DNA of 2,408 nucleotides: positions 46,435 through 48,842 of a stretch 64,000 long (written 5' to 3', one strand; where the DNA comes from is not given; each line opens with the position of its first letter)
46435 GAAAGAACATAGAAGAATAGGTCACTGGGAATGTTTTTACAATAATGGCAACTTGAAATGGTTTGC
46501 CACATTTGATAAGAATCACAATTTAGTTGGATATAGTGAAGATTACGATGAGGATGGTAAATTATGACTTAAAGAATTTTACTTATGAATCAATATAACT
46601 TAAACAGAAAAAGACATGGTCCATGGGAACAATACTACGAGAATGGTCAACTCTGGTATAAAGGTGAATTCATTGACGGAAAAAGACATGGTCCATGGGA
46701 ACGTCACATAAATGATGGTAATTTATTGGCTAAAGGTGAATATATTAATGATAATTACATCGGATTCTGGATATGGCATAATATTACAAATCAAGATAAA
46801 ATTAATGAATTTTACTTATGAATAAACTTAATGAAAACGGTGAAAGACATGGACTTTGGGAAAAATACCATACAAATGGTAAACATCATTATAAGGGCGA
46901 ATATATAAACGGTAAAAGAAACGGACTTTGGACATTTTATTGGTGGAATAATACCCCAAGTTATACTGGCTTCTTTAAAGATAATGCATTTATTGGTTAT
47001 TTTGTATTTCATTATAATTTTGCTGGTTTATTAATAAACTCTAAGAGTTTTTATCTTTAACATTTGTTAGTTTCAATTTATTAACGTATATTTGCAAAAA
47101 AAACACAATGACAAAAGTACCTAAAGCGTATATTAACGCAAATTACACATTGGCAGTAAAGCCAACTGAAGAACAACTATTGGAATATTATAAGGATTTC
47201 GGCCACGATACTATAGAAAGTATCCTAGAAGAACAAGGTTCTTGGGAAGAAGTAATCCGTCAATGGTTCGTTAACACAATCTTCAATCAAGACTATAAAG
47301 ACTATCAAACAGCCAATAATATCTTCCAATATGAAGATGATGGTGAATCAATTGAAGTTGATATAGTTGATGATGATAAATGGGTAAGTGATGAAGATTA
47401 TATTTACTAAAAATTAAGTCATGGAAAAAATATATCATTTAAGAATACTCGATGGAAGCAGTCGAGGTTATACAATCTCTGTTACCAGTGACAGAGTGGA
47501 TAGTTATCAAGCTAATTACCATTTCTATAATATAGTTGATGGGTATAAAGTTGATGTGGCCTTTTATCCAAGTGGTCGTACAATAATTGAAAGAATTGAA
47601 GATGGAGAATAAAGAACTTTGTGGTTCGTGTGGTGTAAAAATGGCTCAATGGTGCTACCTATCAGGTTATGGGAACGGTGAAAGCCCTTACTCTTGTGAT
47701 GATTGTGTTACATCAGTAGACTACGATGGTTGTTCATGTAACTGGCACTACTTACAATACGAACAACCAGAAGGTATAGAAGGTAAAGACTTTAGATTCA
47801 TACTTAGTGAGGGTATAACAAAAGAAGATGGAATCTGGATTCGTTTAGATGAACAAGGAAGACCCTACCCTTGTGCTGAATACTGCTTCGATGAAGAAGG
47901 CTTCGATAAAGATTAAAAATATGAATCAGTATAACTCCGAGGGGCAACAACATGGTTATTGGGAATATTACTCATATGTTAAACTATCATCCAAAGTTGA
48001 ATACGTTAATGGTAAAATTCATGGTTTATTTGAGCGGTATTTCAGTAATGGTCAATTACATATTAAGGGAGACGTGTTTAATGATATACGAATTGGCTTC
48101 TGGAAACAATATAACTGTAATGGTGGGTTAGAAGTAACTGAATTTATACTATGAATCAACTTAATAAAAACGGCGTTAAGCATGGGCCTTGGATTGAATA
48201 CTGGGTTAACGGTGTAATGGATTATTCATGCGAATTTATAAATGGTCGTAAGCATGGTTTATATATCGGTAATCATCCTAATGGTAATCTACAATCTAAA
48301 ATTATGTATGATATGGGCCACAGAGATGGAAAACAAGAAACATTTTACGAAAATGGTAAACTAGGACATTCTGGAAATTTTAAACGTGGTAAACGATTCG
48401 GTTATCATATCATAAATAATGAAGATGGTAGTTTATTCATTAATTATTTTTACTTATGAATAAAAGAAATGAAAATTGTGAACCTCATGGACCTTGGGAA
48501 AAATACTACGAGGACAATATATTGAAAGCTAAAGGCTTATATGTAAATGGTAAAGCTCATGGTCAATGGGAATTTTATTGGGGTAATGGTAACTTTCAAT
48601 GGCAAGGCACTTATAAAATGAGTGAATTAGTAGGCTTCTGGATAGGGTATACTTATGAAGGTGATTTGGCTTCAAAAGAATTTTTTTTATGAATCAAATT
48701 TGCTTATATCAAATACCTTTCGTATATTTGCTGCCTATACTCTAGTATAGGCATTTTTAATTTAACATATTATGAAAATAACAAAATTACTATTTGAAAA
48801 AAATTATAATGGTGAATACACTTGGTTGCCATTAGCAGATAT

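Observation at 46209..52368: Array of ~21 translationally chained MORN/YwqK-like mini-genes with a conserved junction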

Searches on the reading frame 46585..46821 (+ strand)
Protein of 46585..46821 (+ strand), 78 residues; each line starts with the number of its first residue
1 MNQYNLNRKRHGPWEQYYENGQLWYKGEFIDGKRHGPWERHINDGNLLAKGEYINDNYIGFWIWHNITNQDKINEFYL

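Call 3: search_protein_families(library=pfam, proteins=[window:46585-46821:+], max_evalue=1)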
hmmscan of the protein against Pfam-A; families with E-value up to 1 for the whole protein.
window:46585-46821:+ (78 aa): 2 families
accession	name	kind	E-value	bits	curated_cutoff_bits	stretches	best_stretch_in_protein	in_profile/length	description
PF07661.19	MORN_2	-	3.4e-10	39.4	29.6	2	10-30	1-21/22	MORN repeat variant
PF02493.26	MORN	-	0.023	15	22.5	1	25-36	1-12/23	MORN repeat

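Call 13: find_homologous_proteins(query=window:46585-46821:+, max_evalue=0.001)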
Query window:46585-46821:+ (78 aa): 5 proteins with E <= 0.001 among 5 candidates.
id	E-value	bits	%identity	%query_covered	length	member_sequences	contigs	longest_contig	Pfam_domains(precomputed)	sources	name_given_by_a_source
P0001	8.5e-49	181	100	100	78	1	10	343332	PF07661.20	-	-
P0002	1.4e-13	68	48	100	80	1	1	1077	PF07661.20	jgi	-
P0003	2.1e-12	65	52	81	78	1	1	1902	PF07661.20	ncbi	-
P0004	1.9e-10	58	50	71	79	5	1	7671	PF07661.20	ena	-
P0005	4.4e-10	57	43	81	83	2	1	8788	PF07661.20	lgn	-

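Call 15: find_encoding_contigs(protein=P0001, flank=10000, max_places=10)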
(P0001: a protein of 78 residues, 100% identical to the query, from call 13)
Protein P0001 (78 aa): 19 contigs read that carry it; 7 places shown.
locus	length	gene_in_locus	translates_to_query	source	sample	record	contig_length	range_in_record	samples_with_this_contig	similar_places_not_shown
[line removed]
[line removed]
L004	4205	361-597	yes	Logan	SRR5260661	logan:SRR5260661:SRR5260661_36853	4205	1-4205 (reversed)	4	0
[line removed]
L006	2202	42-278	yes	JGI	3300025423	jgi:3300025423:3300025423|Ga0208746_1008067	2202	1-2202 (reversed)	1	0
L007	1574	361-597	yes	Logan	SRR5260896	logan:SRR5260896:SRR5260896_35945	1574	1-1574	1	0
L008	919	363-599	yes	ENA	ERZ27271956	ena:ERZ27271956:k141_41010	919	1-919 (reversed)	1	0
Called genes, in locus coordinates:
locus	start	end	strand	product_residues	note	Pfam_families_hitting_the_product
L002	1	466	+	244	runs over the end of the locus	-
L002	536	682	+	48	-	-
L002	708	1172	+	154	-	-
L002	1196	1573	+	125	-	-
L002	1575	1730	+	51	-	-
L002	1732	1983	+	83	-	-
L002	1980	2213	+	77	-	-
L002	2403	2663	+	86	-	-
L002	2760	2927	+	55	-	-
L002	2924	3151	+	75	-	-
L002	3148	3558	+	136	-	-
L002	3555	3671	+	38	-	-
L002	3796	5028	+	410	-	PF12323:HTH_OrfB_IS605, PF01385:OrfB_IS605, PF07282:Cas12f1-like_TNB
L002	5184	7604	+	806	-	-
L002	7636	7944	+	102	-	-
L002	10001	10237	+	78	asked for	PF07661:MORN_2 (weak)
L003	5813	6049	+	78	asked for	PF07661:MORN_2 (weak)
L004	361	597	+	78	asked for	PF07661:MORN_2 (weak)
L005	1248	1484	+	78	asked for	PF07661:MORN_2 (weak)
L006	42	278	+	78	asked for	PF07661:MORN_2 (weak)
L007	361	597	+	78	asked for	PF07661:MORN_2 (weak)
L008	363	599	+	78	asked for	PF07661:MORN_2 (weak)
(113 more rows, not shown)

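Call 17: find_encoding_contigs(protein=P0005, flank=10000, max_places=3)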
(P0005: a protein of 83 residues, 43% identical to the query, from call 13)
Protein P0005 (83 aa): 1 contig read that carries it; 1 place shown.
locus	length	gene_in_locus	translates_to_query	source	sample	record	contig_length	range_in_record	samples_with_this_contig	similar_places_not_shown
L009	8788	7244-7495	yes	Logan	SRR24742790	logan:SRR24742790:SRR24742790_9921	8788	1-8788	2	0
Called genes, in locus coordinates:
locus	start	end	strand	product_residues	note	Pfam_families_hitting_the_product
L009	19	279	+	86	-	-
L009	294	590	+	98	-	-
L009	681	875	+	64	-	-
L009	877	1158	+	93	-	-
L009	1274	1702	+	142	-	-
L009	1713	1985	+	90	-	-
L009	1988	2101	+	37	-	-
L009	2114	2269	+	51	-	-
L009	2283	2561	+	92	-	-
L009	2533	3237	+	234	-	-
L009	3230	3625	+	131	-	-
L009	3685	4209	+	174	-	PF07463:NUMOD4, PF13392:HNH_3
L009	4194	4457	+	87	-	-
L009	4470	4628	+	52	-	-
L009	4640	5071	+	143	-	-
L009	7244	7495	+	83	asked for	PF07661:MORN_2 (faint)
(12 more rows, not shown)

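Call 18: find_encoding_contigs(protein=P0004, flank=10000, max_places=3)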
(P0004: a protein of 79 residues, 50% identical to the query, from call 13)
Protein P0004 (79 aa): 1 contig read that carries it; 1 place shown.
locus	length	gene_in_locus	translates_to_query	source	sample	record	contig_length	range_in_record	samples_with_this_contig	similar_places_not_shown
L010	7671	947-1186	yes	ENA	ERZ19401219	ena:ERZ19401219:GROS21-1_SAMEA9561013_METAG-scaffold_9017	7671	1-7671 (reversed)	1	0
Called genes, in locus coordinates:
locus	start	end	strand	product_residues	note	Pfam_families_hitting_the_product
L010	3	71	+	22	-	?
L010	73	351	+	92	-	-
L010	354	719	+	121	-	-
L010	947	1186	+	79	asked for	PF07661:MORN_2 (faint)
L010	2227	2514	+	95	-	-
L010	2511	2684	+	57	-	-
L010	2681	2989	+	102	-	-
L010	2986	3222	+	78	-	-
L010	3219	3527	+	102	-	-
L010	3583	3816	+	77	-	PF07661:MORN_2 (faint)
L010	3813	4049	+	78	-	-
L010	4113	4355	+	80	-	-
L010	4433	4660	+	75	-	-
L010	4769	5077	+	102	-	-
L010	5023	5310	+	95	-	PF07661:MORN_2 (faint)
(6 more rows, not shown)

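Call 28: find_related_loci(query=P0004, collection=viral_contigs, flank=6000)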
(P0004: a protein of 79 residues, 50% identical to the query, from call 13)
Query P0004 (79 aa) in viral_contigs; peptide patterns used: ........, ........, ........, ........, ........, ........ (x = any residue, [..] = any of these).
7 stretches matched a pattern; 6 encode a relative of the query (tblastn E <= 1e-3); 5 distinct loci.
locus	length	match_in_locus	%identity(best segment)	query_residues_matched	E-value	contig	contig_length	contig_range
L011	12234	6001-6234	59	1-79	4e-24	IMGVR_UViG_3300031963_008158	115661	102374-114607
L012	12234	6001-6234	58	1-79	9e-22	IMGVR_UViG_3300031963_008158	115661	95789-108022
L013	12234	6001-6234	52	1-79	2e-19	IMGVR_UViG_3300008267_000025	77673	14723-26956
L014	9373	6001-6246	40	9-79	9e-9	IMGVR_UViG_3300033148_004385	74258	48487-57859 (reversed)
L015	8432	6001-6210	34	8-78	2e-7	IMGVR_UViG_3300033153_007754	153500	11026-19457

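Call 32: predict_structure(alignment_id=A1)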
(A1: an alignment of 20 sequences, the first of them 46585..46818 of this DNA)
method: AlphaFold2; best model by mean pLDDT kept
length: 78 residues; sequences in the alignment: 20
mean_pLDDT: 94.9   pTM: 0.77
mean pLDDT of the five models: 94.9, 94.5, 94.3, 94.0, 93.6
residues with pLDDT >= 90: 69; 70-90: 9; 50-70: 0; < 50: 0
segments of 3 or more residues with pLDDT < 50: none
pLDDT, mean of each block of 10 residues (from residue 1): 95 98 98 98 95 98 87 90
secondary structure, 60 per line:
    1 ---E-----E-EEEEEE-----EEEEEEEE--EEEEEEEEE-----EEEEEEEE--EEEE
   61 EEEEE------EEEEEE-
elements in order: E12-17 E23-30 E33-41 E47-54 E57-65 E72-77

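Call 34: search_solved_structures(query=A1, max_evalue=0.01)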
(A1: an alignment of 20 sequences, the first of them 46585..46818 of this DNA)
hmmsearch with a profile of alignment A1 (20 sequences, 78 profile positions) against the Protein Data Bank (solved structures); distinct sequences matched with E-value up to 0.01: 14.
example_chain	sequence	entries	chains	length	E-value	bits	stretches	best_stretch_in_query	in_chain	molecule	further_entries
9fqr_Hb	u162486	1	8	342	2.2e-06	31.2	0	3-38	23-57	Probable inactive peptidyl-prolyl cis-trans isomerase-like 6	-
1h3i_A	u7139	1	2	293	2.8e-06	30.9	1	17-69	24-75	HISTONE H3 LYSINE 4 SPECIFIC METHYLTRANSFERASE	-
1mt6_A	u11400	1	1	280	3.6e-06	30.5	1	17-69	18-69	SET9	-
1n6c_A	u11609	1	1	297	4.9e-06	30.1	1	18-69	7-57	SET domain-containing protein 7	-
6t69_A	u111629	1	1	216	5.6e-06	29.9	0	7-72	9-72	Membrane occupation and recognition nexus protein MORN1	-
6t6q_AAA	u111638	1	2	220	7.3e-06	29.5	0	7-72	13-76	Membrane occupation and recognition nexus protein MORN1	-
1muf_A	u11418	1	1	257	9.8e-06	29.1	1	26-69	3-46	SET9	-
7dmp_A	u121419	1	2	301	2.2e-05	28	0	3-60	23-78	Radial spoke head 1 homolog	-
8wzb_F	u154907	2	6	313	2.4e-05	27.9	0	3-60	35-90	Radial spoke head 1 homolog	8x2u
8j07_A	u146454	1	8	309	3.2e-05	27.5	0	8-77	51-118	Radial spoke head 1 homolog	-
9y6s_8a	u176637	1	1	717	0.0032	21.1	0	24-76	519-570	Kinesin-MORN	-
7jts_m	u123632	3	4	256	0.0032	21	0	5-74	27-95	FAP207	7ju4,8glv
6t4d_A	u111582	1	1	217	0.0033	21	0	21-72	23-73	Morn1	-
6t4r_AAA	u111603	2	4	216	0.0072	19.9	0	9-72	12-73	MORN repeat-containing protein 1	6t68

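Call 36: fold_search(model_id=the predicted structure, library=pdb)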
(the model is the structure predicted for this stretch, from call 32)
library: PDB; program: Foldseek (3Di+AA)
matches with E <= 10: 500; with E <= 0.001: 1
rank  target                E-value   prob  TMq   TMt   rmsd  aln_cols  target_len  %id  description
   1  1h3i_A                3.5e-04  1.00  0.64  0.19   3.7        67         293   25  Crystal structure of the Histone Methyltransferase SET7/9 (released 2002-11-11)
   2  1mt6                  3.3e-03  1.00  0.63  0.19   2.0        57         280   28  Structure of histone H3 K4-specific methyltransferase SET7/9 with AdoHcy (released 2002-11-06)
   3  6t6q_BBB              3.9e-03  1.00  0.62  0.27   4.3        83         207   29  Crystal structure of Toxoplasma gondii Morn1 (extended conformation). (released 2020-11-18)
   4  8j07_A                3.9e-03  1.00  0.40  0.20   6.5       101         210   23  96nm repeat of human respiratory doublet microtubule and associated axonemal complexes (released 2023-07-26)
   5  6t6q_AAA              4.6e-03  1.00  0.62  0.27   4.3        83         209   29  Crystal structure of Toxoplasma gondii Morn1 (extended conformation). (released 2020-11-18)
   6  6t69                  1.2e-02  1.00  0.66  0.29   3.4        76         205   29  Crystal structure of Toxoplasma gondii Morn1(V shape) (released 2020-11-18)
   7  1muf                  1.2e-02  1.00  0.73  0.25   3.4        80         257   21  Structure of histone H3 K4-specific methyltransferase SET7/9 (released 2002-11-06)
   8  6t4r_CCC              1.2e-02  1.00  0.59  0.26   3.2        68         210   26  Crystal structure of Trypanosoma brucei Morn1 (released 2020-11-18)
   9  6t4r_AAA              1.3e-02  1.00  0.58  0.25   3.2        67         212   27  Crystal structure of Trypanosoma brucei Morn1 (released 2020-11-18)
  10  6t68_A                2.0e-02  1.00  0.60  0.27   3.2        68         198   28  Crystal structure of Trypanosoma brucei Morn1 (released 2020-11-18)
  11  6t4d                  2.2e-02  1.00  0.54  0.24   3.4        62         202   27  Crystal structure of Plasmodium falciparum Morn1 (released 2020-11-18)
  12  7vfm_C                2.2e-02  1.00  0.55  0.12   4.8        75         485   12  Crystal structure of SdgB (UDP and SD peptide-binding form) (released 2021-11-24)
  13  1n6c                  2.4e-02  1.00  0.72  0.23   3.3        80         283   21  Structure of SET7/9 (released 2003-02-04)
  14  7dmp_A                2.4e-02  1.00  0.65  0.32   3.1        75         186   27  Mouse radial spoke complex (released 2021-07-21)
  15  8j07_c1               2.4e-02  1.00  0.66  0.26   4.7        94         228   18  96nm repeat of human respiratory doublet microtubule and associated axonemal complexes (released 2023-07-26)
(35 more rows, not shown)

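Call 46: search_protein_families(library=ncbifam, proteins=[window:46585-46821:+], max_evalue=0.01)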
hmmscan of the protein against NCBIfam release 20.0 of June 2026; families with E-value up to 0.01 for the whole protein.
window:46585-46821:+ (78 aa): 1 family
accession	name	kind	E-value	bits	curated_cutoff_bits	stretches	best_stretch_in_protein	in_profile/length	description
NF033566.1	adhes_LIC20035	equivalog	8.5e-05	21.5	250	0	30-68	160-198/434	LIC20035 family adhesin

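Call 47: search_protein_families(library=padloc, proteins=[window:46585-46821:+], max_evalue=0.01)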
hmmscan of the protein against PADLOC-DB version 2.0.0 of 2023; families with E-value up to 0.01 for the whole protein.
window:46585-46821:+ (78 aa): 0 families

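Call 48: search_protein_families(library=phrogs, proteins=[window:46585-46821:+], max_evalue=0.01)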
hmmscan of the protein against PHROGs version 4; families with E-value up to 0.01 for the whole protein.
window:46585-46821:+ (78 aa): 1 family
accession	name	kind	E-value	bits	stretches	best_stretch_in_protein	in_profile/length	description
phrog_7324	-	unknown function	1.3e-05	25.6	1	4-57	164-216/333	-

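Call 63: search_protein_representatives(alignment_id=A1)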
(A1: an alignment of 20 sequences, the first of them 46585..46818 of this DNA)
Query: 20 sequences, 78 profile positions. Proteins with E-value up to 0.001 (for the whole library): 64211; up to 1e-10: 22159; up to 1e-30: 1824. The best 150 are listed.
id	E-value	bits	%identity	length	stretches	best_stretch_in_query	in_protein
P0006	2.2e-90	313.2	-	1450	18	15-78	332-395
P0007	1.2e-83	291.6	-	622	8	10-77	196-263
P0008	2.9e-82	287.2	-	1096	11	5-71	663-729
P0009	3.4e-82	287.0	-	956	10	11-74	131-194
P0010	1.1e-79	278.9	-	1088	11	6-77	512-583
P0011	4.4e-79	277.0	-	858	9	6-74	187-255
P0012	8.1e-79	276.1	-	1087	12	6-76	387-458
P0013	4.0e-78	273.9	-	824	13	7-77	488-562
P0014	9.4e-77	269.5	-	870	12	6-74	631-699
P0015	5.6e-75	263.8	-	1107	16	12-77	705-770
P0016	2.5e-74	261.8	-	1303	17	11-75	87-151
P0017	1.9e-73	258.9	-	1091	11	8-77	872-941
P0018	3.2e-73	258.2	-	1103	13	16-74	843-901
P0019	3.4e-73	258.1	-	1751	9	6-73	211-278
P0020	3.4e-72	254.9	-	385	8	5-72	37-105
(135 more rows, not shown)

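Call 74: find_related_loci(query=L013:6700-6933:+, collection=genome_contigs, flank=5000)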
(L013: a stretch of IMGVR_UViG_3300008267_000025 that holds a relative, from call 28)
Query L013:6700-6933:+ (78 aa) in genome_contigs; peptide patterns used: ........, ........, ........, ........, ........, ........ (x = any residue, [..] = any of these).
43 stretches matched a pattern; 3 encode a relative of the query (tblastn E <= 1e-3); 3 distinct loci.
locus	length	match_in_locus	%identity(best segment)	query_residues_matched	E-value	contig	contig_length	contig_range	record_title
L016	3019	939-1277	47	11-78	1e-13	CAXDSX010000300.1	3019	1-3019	MAG TPA_asm: uncultured Pseudomonadales bacterium isolate SRR5788082_binner13_Refined_4 genome assembly, contig: ERZ2439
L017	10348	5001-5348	45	10-77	5e-12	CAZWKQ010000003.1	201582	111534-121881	MAG TPA_asm: uncultured Bacteroides sp. isolate binchicken_co20_288 genome assembly, contig: NODE_129_length_201582_cov_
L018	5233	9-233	40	10-71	1e-7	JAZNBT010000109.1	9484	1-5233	MAG: Alphaproteobacteria bacterium isolate T1900044741_TS20190207.MAGScoT_cleanbin_000004 SGB_2063_k141_1822608, whole g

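Call 100: fold_search(model_id=the predicted structure, library=viral)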
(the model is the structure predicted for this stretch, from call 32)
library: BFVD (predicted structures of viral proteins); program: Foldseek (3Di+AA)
matches with E <= 10: 500; with E <= 0.001: 113
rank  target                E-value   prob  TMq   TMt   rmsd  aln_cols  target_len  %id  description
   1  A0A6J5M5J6            7.3e-09  1.00  0.93  0.87   1.1        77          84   47  MORN variant [uncultured Caudovirales phage]
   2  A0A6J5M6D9            6.1e-07  1.00  0.92  0.41   1.1        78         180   40  MORN variant [uncultured Caudovirales phage]
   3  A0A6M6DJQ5            3.1e-06  1.00  0.81  0.48   1.8        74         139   26  (no name in the UniProt tables at hand)
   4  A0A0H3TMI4            4.8e-06  1.00  0.90  0.39   1.4        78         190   27  (no name in the UniProt tables at hand)
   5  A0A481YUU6            1.2e-05  1.00  0.84  0.12   1.6        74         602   28  MORN repeat protein [Marseillevirus LCMAC102]
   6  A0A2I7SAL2            1.2e-05  1.00  0.82  0.18   6.1        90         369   26  (no name in the UniProt tables at hand)
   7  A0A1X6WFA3            1.6e-05  1.00  0.86  0.35   1.6        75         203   25  (no name in the UniProt tables at hand)
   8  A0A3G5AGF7            1.9e-05  1.00  0.49  0.30   7.6       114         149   22  MORN repeat-containing protein [Solumvirus sp.]
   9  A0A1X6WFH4            2.0e-05  1.00  0.86  0.37   1.4        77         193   22  (no name in the UniProt tables at hand)
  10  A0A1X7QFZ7            2.1e-05  1.00  0.78  0.52   5.9        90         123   20  (no name in the UniProt tables at hand)
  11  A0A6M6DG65            2.4e-05  1.00  0.77  0.31   2.2        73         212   19  (no name in the UniProt tables at hand)
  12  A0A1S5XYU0            2.6e-05  1.00  0.77  0.41   1.4        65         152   25  (no name in the UniProt tables at hand)
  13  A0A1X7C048            2.6e-05  1.00  0.78  0.17   2.1        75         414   25  (no name in the UniProt tables at hand)
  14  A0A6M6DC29            2.6e-05  1.00  0.82  0.39   1.8        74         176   23  (no name in the UniProt tables at hand)
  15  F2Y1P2                2.6e-05  1.00  0.78  0.68   2.1        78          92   20  (no name in the UniProt tables at hand)
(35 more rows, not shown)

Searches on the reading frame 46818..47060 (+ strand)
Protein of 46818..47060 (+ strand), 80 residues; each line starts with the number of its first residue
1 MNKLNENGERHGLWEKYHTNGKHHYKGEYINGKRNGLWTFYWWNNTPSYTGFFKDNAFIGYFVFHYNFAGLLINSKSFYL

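Call 3: search_protein_families(library=pfam, proteins=[window:46818-47060:+], max_evalue=1)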
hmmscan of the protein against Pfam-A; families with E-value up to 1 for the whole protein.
window:46818-47060:+ (80 aa): 2 families
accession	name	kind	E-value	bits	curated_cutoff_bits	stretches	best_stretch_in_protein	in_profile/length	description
PF07661.19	MORN_2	-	0.00013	22.2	29.6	1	10-31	1-22/22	MORN repeat variant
PF02493.26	MORN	-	0.25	11.8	22.5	1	25-37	1-13/23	MORN repeat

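Call 29: find_related_loci(query=window:46818-47057:+, collection=viral_contigs, flank=6000)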
Query window:46818-47057:+ (80 aa) in viral_contigs; peptide patterns used: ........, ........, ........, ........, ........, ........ (x = any residue, [..] = any of these).
13 stretches matched a pattern, but none encodes a relative of the query by tblastn (E <= 1e-3).

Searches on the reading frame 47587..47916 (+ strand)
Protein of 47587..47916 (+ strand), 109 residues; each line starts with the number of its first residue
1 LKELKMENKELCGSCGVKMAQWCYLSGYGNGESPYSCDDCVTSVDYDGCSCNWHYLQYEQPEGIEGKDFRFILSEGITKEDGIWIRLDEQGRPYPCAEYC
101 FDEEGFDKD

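Call 6: search_protein_families(library=phrogs, proteins=[window:47587-47916:+], max_evalue=0.001)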
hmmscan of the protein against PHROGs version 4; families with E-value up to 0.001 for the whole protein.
window:47587-47916:+ (109 aa): 0 families

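Call 42: search_protein_families(library=pfam, proteins=[window:47602-47916:+], max_evalue=0.01)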
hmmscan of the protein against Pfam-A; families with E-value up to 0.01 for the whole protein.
window:47602-47916:+ (104 aa): 1 family
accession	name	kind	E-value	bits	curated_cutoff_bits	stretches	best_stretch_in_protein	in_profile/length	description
PF17879.7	DNA_ligase_C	-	0.0084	16.6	25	0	13-58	59-98/109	DNA ligase C-terminal domain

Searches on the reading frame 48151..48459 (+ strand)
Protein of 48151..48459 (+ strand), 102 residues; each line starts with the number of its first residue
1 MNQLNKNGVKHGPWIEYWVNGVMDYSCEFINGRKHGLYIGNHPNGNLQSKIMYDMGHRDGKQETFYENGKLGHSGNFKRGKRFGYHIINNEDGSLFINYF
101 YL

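Call 3: search_protein_families(library=pfam, proteins=[window:48151-48459:+], max_evalue=1)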
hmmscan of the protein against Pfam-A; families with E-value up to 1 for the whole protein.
window:48151-48459:+ (102 aa): 1 family
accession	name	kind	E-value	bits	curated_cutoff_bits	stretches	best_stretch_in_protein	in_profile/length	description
PF07661.19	MORN_2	-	1.7e-10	40.3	29.6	2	34-54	1-21/22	MORN repeat variant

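Call 46: search_protein_families(library=ncbifam, proteins=[window:48151-48459:+], max_evalue=0.01)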
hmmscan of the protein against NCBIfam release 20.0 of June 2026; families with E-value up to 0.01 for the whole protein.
window:48151-48459:+ (102 aa): 1 family
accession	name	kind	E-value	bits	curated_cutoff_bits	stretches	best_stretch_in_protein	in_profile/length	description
NF033566.1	adhes_LIC20035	equivalog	5.8e-05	22.1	250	1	8-79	186-262/434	LIC20035 family adhesin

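Call 47: search_protein_families(library=padloc, proteins=[window:48151-48459:+], max_evalue=0.01)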
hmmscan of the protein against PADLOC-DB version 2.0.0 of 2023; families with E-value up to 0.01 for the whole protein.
window:48151-48459:+ (102 aa): 0 families

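Call 48: search_protein_families(library=phrogs, proteins=[window:48151-48459:+], max_evalue=0.01)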
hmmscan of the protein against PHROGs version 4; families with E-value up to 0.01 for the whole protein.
window:48151-48459:+ (102 aa): 1 family
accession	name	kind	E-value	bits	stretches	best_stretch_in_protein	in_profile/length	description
phrog_7324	-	unknown function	0.00035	21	1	25-97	49-115/333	-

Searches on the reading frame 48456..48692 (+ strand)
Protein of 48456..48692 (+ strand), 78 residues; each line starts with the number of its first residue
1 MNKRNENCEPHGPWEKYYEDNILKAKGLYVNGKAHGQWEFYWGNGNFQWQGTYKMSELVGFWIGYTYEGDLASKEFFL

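Call 3: search_protein_families(library=pfam, proteins=[window:48456-48692:+], max_evalue=1)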
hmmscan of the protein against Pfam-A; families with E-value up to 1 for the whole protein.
window:48456-48692:+ (78 aa): 1 family
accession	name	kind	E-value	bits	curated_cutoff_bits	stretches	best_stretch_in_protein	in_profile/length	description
PF07661.19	MORN_2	-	1.2e-05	25.4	29.6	1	11-31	2-22/22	MORN repeat variant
